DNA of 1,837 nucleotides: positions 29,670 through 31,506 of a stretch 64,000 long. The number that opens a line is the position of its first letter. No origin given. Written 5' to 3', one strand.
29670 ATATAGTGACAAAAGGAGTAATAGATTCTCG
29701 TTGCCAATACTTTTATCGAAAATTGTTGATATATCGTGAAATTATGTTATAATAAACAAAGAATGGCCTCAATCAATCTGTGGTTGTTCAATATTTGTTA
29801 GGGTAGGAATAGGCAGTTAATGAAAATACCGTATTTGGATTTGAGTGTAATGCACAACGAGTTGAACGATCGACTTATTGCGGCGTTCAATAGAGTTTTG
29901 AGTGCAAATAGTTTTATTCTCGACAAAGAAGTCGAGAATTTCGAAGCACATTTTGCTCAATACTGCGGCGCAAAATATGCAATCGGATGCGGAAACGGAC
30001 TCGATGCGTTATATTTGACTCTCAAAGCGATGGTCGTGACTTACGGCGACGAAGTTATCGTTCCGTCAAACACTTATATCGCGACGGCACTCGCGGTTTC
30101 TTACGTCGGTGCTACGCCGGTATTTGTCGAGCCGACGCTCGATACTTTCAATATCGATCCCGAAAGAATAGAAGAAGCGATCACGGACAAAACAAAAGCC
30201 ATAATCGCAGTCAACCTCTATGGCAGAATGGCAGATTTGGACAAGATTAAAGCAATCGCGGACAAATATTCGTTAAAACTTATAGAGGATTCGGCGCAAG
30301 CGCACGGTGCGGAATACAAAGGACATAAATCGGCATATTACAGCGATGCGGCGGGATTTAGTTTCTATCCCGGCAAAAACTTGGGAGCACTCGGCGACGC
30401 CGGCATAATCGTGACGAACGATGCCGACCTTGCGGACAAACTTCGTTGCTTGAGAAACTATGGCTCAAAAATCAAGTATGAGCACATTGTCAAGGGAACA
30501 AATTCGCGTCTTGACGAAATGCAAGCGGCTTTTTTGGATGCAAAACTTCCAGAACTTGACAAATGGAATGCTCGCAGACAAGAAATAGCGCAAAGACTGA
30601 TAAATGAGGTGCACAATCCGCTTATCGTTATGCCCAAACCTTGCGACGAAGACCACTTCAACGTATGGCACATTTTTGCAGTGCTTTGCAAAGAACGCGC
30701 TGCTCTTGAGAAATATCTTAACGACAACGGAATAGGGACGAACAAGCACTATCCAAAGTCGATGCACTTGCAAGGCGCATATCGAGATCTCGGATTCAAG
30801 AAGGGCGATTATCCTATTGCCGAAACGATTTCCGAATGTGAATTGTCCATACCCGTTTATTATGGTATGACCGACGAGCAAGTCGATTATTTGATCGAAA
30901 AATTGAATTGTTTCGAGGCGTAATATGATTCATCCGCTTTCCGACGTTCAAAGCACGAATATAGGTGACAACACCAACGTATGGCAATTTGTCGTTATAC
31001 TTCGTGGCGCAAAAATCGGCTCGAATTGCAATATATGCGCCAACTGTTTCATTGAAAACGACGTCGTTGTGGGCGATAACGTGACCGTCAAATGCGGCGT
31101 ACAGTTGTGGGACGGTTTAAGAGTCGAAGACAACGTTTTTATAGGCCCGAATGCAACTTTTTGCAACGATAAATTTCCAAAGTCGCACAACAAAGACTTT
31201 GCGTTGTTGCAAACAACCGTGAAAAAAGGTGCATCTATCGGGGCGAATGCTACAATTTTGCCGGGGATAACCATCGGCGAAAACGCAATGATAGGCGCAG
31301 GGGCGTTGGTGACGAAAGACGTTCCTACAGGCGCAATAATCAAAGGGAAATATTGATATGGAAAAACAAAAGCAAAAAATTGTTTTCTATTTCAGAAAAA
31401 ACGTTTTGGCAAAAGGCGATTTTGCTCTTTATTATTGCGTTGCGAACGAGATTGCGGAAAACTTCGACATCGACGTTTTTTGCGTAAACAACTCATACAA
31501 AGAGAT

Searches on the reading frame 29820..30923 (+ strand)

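Call 21: search_protein_families(library=pfam, proteins=[window:29820-30923:+], max_evalue=0.001)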
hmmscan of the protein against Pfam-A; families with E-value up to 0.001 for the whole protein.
window:29820-30923:+ (367 aa): 6 families
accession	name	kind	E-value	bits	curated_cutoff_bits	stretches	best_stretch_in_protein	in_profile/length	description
PF01041.23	DegT_DnrJ_EryC1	-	9.5e-112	374.2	19.8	1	16-362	4-359/360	DegT/DnrJ/EryC1/StrS aminotransferase family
PF00155.27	Aminotran_1_2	-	1.5e-09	38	19.7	1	39-201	45-235/361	Aminotransferase class I and II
PF01212.27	Beta_elim_lyase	-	7.8e-07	29.1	27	1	35-224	31-236/288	Beta-eliminating lyase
PF01276.26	OKR_DC_1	-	1.3e-05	24.6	27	1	44-161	74-207/417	Orn/Lys/Arg decarboxylase, major domain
PF01053.26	Cys_Met_Meta_PP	-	2.6e-05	23.4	27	1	38-163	54-179/381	Cys/Met metabolism PLP-dependent enzyme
PF00266.25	Aminotran_5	-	4.6e-05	23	21.5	1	32-163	39-181/371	Aminotransferase class-V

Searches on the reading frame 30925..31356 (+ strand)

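Call 21: search_protein_families(library=pfam, proteins=[window:30925-31356:+], max_evalue=0.001)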
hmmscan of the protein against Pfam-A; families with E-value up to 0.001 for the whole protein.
window:30925-31356:+ (143 aa): 4 families
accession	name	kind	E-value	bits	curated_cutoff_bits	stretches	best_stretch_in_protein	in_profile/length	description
PF00132.30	Hexapep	-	2.6e-26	90.6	27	3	97-131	2-36/36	Bacterial transferase hexapeptide (six repeats)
PF14602.12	Hexapep_2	-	3.5e-13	49.5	27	1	102-131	7-34/34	Hexapeptide repeat of succinyl-transferase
PF25084.1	LbH_EIF2B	-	4.4e-09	36.7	54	1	10-77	27-91/105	EIF2B subunit epsilon LbH domain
PF25087.1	GMPPB_C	-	0.00036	20.6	39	0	23-63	5-45/110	GMPPB C-terminal domain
